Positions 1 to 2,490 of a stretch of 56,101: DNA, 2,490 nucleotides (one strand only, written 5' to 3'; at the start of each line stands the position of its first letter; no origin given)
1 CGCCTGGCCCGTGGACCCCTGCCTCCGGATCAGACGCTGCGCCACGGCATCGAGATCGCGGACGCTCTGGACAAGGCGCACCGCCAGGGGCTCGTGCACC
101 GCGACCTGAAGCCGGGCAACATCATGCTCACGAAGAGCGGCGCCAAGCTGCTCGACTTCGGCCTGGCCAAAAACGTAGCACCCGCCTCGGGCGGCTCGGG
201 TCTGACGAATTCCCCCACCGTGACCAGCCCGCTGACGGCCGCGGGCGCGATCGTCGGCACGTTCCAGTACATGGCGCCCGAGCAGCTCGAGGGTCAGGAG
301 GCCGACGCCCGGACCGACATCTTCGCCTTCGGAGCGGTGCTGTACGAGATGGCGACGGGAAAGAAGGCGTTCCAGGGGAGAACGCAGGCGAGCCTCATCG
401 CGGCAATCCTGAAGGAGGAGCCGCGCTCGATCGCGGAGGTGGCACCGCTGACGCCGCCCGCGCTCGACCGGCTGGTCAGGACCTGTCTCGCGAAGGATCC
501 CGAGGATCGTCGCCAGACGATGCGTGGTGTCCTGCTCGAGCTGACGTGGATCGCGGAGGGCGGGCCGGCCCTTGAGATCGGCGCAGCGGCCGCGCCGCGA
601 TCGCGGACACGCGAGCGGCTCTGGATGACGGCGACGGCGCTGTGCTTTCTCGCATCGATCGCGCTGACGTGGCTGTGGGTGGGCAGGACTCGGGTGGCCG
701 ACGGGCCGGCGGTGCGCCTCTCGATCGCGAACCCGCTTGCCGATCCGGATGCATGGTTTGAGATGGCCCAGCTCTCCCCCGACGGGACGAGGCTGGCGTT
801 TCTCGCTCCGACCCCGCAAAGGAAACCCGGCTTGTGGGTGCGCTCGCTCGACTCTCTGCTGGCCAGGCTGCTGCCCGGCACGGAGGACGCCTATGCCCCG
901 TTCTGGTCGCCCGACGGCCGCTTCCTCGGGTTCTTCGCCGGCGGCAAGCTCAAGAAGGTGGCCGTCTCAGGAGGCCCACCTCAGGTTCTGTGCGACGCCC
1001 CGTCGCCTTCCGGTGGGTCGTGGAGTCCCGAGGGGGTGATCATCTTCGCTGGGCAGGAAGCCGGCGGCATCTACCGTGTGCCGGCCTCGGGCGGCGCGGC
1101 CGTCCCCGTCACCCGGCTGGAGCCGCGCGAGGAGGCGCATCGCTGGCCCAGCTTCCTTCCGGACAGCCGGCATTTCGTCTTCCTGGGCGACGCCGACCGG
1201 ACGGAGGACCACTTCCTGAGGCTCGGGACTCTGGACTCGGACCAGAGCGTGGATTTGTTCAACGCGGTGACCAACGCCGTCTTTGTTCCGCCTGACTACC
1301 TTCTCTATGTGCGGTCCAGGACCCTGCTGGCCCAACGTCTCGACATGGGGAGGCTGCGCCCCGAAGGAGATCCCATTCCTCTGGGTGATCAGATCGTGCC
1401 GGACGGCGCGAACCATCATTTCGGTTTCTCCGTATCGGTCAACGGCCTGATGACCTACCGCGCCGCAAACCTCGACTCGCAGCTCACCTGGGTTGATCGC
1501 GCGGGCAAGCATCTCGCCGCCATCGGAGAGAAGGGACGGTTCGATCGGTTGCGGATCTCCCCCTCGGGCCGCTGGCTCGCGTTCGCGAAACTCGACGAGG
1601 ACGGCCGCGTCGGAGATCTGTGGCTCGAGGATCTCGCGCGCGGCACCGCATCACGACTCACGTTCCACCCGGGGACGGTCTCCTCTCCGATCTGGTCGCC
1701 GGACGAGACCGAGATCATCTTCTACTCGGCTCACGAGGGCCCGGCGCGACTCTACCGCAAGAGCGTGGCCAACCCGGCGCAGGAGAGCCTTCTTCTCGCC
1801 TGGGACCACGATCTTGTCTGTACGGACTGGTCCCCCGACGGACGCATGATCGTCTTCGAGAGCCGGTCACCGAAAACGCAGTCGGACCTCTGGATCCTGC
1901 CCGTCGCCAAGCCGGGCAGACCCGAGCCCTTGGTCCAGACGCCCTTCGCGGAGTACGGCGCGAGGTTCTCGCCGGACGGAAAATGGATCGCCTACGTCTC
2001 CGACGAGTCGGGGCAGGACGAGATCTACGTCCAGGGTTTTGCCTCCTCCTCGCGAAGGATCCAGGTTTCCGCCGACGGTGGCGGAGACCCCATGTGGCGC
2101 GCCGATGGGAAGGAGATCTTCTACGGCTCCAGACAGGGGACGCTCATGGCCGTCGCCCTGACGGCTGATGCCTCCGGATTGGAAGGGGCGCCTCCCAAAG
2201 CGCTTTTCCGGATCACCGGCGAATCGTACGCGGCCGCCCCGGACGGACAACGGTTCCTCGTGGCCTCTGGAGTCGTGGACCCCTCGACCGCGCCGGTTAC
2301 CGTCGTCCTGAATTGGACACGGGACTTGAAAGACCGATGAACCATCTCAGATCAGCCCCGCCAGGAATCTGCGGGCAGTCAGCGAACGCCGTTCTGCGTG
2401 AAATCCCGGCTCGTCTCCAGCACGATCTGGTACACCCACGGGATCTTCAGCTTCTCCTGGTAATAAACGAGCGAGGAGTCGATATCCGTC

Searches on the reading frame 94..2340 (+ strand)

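Call 11: search_protein_families(library=pfam, proteins=[window:94-2340:+], max_evalue=0.001)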
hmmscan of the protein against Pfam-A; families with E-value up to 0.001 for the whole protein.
window:94-2340:+ (748 aa): 6 families
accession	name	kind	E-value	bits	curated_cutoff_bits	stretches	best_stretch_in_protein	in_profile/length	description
PF07676.18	PD40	-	6.9e-32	109.2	20.9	1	611-646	2-38/38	WD40-like Beta Propeller Repeat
PF00069.31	Pkinase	-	4e-24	85.8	31.7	1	1-141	120-253/263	Protein kinase domain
PF07714.23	PK_Tyr_Ser-Thr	-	1.4e-14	54.5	23.1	1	1-141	124-250/258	Protein tyrosine and serine/threonine kinase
PF00930.27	DPPIV_N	-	6.9e-10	38.6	22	0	594-664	20-84/354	Dipeptidyl peptidase IV (DPP IV) N-terminal region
PF02897.21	Peptidase_S9_N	-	2.7e-06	26.8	24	0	482-616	125-274/414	Prolyl oligopeptidase, N-terminal beta-propeller domain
PF25174.1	Beta-prop_THOC3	-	3e-06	26.9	305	0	484-591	6-108/272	THOC3 beta-propeller domain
